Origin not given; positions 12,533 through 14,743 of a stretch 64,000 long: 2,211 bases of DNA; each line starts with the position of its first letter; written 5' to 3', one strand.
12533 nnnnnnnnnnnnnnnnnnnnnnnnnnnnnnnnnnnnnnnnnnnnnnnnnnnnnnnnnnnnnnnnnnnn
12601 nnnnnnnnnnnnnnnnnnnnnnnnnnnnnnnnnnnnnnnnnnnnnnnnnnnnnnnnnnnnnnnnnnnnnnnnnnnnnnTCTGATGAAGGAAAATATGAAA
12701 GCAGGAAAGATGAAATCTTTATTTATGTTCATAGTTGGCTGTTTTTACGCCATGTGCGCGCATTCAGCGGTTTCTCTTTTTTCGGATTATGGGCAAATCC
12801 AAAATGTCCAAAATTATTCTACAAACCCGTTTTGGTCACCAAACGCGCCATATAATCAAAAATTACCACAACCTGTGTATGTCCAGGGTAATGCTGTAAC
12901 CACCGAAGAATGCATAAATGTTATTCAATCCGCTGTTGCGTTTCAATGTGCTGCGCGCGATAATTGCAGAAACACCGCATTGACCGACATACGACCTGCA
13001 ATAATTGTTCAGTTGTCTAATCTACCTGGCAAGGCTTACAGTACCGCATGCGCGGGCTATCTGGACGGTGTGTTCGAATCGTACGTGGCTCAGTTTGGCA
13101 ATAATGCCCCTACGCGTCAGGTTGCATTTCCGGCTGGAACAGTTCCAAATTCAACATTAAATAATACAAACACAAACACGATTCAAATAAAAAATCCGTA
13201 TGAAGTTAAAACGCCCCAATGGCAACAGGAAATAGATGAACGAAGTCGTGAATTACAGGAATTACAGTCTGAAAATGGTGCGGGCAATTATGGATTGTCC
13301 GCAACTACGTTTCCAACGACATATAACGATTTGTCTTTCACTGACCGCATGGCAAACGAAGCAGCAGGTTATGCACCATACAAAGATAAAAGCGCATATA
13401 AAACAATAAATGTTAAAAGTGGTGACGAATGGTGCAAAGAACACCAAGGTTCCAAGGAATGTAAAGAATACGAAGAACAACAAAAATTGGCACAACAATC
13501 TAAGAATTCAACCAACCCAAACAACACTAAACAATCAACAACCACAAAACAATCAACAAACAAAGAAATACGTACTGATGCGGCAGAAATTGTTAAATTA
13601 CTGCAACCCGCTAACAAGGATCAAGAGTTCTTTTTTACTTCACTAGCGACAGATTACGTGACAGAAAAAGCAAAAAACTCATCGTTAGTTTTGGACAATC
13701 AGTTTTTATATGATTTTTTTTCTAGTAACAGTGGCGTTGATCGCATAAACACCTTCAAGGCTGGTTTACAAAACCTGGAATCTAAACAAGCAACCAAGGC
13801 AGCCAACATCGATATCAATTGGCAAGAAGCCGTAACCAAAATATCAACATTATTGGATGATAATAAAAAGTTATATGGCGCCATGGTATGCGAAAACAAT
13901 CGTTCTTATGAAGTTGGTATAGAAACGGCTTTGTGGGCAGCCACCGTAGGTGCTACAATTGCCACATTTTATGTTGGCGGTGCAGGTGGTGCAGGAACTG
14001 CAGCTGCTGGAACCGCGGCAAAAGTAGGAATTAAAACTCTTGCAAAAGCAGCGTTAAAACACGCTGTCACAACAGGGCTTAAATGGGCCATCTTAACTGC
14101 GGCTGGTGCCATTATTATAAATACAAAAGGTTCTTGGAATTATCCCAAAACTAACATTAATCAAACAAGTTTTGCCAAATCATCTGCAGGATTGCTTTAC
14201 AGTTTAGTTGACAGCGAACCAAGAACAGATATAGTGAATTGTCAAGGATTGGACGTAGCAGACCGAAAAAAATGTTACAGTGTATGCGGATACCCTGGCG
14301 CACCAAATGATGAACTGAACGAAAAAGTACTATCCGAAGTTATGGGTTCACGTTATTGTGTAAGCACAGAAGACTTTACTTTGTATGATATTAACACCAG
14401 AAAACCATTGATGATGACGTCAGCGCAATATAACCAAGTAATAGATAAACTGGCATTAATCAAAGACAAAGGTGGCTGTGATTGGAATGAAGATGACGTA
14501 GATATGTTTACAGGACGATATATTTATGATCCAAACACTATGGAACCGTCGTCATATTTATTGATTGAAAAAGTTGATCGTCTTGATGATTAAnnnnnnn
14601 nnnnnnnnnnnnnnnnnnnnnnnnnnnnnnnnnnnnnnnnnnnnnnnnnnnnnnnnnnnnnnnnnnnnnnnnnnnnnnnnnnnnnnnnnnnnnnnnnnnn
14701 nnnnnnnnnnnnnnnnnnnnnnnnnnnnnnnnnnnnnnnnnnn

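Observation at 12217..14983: Prepilin-peptidase gene immediately followed by two novel signal-peptide Cys-rich proteins (636 aa and 104 aa), next to gcrA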

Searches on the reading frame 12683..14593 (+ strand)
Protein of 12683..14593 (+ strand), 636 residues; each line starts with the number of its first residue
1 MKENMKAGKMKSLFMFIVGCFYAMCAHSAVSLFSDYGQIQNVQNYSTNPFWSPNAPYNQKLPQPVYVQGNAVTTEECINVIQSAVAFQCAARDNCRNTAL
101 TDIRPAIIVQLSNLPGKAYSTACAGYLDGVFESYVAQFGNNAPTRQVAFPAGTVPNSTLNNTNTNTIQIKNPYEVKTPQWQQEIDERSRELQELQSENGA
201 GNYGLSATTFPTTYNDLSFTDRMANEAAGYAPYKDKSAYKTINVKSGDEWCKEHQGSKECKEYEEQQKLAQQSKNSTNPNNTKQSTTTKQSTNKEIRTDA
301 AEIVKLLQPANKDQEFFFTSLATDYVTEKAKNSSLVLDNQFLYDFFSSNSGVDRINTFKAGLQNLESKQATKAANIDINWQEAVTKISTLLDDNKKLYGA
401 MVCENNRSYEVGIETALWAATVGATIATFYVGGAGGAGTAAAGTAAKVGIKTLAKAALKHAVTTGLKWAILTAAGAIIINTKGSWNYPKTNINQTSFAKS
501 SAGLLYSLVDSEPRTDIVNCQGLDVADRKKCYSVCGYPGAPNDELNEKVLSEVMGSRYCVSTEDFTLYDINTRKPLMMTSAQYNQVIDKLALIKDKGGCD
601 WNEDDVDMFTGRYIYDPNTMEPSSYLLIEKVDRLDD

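Call 3: search_protein_families(library=pfam, proteins=[window:12683-14593:+], max_evalue=0.1)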
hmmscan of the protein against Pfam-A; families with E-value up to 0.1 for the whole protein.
window:12683-14593:+ (636 aa): 0 families

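Call 4: search_protein_families(library=ncbifam, proteins=[window:12683-14593:+], max_evalue=0.1)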
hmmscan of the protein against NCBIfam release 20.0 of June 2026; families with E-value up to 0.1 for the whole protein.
window:12683-14593:+ (636 aa): 0 families

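Call 9: find_homologous_proteins(query=window:12683-14593:+, max_evalue=0.001)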
Query window:12683-14593:+ (636 aa): 146 proteins with E <= 0.001 among 8000 candidates; the best 120 are listed.
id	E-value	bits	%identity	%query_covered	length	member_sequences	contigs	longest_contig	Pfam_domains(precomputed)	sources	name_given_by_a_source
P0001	0.0e+0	1449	100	100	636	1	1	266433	-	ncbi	-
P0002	0.0e+0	1248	86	99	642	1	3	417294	-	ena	-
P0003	0.0e+0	1244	88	99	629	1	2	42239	-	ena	-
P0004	0.0e+0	1177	82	99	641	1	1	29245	-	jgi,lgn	jgi:hypothetical protein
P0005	0.0e+0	1058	74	99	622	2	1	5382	-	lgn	-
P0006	2.4e-259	880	63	99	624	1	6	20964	-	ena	-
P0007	2.0e-229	781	57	99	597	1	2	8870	-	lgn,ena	-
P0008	1.1e-227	775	58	99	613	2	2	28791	-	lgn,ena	-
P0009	3.4e-219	747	53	99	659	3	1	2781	-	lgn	-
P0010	8.3e-190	650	87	45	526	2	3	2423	-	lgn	-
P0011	7.8e-189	647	46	99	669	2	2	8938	-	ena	-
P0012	9.8e-188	643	47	99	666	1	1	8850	-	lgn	-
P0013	2.1e-187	642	45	99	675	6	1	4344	-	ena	-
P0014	5.4e-187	641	85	46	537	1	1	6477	-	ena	-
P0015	3.1e-185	635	47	99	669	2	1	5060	-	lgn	-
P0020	1.0e-173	597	44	99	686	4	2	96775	-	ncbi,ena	-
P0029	2.0e-147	510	85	41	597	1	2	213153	-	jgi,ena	-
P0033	2.6e-126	440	37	98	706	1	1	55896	-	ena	-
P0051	1.1e-103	366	62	41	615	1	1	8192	PF21671.3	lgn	-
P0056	4.1e-102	361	61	42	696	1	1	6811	-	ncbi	-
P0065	4.9e-100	354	59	44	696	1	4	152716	-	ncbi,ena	-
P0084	1.4e-94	336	49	52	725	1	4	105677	-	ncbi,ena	-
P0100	2.8e-90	322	57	40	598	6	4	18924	PF21671.3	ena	-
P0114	6.5e-67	244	46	42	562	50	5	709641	PF05838.18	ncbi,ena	-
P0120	7.6e-64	234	51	34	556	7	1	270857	PF05838.18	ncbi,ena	-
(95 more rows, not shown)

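Call 11: find_encoding_contigs(protein=P0001, flank=10000, max_places=3)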
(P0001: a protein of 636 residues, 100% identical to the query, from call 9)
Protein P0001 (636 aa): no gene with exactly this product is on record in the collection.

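Call 12: search_protein_families(library=pfam, proteins=[P0051, P0114, P0120, P0065, P0029, P0033, P0084, P0056, P0010, P0100], max_evalue=0.01)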
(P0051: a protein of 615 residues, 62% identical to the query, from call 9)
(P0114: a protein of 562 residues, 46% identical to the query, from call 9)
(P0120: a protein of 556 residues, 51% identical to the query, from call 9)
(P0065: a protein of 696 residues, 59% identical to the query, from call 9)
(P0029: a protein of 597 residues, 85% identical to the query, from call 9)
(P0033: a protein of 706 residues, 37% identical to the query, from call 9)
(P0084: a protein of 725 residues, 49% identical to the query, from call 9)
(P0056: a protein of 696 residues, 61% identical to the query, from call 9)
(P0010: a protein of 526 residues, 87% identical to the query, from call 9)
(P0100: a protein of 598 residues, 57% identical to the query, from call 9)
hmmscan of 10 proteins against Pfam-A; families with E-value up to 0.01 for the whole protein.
P0051 (615 aa): 1 family
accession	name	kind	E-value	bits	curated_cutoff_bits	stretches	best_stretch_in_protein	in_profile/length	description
PF21671.2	CPL1-like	-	1.9e-08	34.7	27.4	1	327-348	38-59/60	Protein CPL1-like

P0114 (562 aa): 3 families
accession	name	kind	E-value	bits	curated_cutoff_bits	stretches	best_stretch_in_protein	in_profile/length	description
PF05838.17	Glyco_hydro_108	-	3.5e-08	34.3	21.2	1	402-468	3-77/85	Glycosyl hydrolase 108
PF09374.15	PG_binding_3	-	0.00014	22.4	24.6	1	494-542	21-73/76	Predicted Peptidoglycan domain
PF01471.23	PG_binding_1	-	0.0091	16.6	23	0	470-502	23-55/57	Putative peptidoglycan binding domain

P0120 (556 aa): 2 families
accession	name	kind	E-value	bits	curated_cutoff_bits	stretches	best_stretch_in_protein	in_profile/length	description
PF05838.17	Glyco_hydro_108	-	3.4e-09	37.5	21.2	1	396-462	3-77/85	Glycosyl hydrolase 108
PF09374.15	PG_binding_3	-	6.5e-05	23.5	24.6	1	475-536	3-73/76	Predicted Peptidoglycan domain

P0065 (696 aa): 0 families

P0029 (597 aa): 0 families

P0033 (706 aa): 0 families

P0084 (725 aa): 0 families

P0056 (696 aa): 0 families

P0010 (526 aa): 0 families

P0100 (598 aa): 1 family
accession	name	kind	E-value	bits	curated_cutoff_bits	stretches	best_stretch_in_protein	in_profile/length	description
PF21671.2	CPL1-like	-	5.2e-09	36.5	27.4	1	433-475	19-59/60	Protein CPL1-like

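Call 13: find_encoding_contigs(protein=P0002, flank=8000, max_places=2)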
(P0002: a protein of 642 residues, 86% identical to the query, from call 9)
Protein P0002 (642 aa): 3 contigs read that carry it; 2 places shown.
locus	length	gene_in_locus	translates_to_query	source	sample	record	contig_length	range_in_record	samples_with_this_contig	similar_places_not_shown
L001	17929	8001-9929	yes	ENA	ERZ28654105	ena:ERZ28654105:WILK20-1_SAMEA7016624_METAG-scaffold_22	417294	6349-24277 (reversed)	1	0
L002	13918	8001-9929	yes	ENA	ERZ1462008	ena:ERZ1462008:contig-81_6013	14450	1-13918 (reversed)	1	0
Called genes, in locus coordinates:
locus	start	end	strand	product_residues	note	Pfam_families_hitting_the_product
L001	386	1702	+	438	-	PF05697:Trigger_N, PF00254:FKBP_C, PF05698:Trigger_C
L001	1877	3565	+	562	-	PF13509:S1_2 (faint), PF00575:S1, PF23459:S1_RRP5 (weak), PF00575:S1, PF23459:S1_RRP5 (weak), PF00575:S1, PF21710:Spt6_S1 (weak), PF23459:S1_RRP5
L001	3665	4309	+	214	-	PF00406:ADK, PF13207:AAA_17, PF13238:AAA_18 (weak), PF13671:AAA_33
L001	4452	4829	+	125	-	PF01648:ACPS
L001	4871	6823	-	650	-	-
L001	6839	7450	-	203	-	PF07750:GcrA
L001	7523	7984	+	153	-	PF01478:Peptidase_A24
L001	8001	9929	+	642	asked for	-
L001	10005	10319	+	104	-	-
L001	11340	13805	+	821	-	-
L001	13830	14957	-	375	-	PF02684:LpxB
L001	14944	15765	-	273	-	PF00132:Hexapep (weak), PF25084:LbH_EIF2B (faint), PF25087:GMPPB_C, PF00132:Hexapep, PF25087:GMPPB_C (weak), PF00132:Hexapep, PF13720:Acetyltransf_11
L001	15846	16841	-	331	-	-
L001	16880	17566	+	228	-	PF05175:MTS, PF06325:PrmA (weak), PF10294:Methyltransf_16 (weak), PF01728:FtsJ, PF13847:Methyltransf_31, PF08241:Methyltransf_11, PF08242:Methyltransf_12, PF13649:Methyltransf_25, +3 more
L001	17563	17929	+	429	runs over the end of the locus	PF01551:Peptidase_M23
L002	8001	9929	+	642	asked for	-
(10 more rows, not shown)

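Call 14: find_encoding_contigs(protein=P0114, flank=8000, max_places=2)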
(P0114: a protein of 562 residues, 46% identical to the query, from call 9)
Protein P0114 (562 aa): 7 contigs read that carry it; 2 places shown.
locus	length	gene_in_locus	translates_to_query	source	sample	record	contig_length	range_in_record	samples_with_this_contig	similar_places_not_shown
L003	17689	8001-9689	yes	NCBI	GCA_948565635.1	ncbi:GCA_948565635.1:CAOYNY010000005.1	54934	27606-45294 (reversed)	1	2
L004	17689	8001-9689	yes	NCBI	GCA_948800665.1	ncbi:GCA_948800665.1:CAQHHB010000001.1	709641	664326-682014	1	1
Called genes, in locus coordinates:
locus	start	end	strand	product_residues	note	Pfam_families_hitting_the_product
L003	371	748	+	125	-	PF01648:ACPS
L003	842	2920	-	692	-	-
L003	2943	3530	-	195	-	PF07750:GcrA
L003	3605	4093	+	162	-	PF01478:Peptidase_A24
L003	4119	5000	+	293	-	-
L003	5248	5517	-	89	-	-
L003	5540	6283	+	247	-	-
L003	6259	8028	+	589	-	-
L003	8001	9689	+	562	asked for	PF05838:Glyco_hydro_108 (weak)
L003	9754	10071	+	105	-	-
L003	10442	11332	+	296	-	PF00483:NTP_transferase, PF12804:NTP_transf_3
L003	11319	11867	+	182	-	PF00908:dTDP_sugar_isom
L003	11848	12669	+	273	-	PF01370:Epimerase, PF04321:RmlD_sub_bind, PF02719:Polysacc_synt_2 (weak), PF16363:GDP_Man_Dehyd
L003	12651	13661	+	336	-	PF01073:3Beta_HSD, PF01370:Epimerase, PF02719:Polysacc_synt_2, PF04321:RmlD_sub_bind, PF07993:NAD_binding_4 (weak), PF16363:GDP_Man_Dehyd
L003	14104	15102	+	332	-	-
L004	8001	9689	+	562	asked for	PF05838:Glyco_hydro_108 (weak)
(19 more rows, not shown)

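Call 15: find_encoding_contigs(protein=P0020, flank=8000, max_places=2)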
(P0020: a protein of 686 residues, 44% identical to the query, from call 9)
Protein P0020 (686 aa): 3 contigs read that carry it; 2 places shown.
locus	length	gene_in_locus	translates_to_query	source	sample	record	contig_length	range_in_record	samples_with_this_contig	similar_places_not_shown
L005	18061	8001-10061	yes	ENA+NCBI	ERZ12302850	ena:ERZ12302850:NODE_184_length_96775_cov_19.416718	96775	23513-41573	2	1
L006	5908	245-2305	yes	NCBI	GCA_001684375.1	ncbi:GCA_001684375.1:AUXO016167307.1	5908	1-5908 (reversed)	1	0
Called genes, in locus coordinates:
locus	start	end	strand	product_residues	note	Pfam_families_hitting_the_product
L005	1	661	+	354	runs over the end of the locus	PF00303:Thymidylat_synt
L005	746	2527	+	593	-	PF00575:S1 (weak), PF00575:S1, PF00575:S1, PF23459:S1_RRP5 (weak), PF00575:S1, PF23459:S1_RRP5 (weak), PF00575:S1, PF23459:S1_RRP5 (weak), +3 more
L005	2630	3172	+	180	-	PF00406:ADK, PF13207:AAA_17, PF13671:AAA_33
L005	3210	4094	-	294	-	PF01544:CorA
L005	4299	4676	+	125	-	PF01648:ACPS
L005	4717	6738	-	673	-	-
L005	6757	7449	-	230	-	PF07750:GcrA, PF07382:HC2 (weak), PF07750:GcrA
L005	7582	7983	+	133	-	PF01478:Peptidase_A24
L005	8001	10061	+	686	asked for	-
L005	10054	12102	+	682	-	-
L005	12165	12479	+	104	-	-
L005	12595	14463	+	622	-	-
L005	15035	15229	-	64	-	-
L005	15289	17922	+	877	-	-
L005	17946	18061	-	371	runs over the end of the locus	PF02684:LpxB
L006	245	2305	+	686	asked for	-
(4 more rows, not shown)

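Call 83: search_protein_families(library=padloc, proteins=[window:12683-14593:+], max_evalue=0.01)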
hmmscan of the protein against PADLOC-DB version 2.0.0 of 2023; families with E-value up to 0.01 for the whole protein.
window:12683-14593:+ (636 aa): 0 families
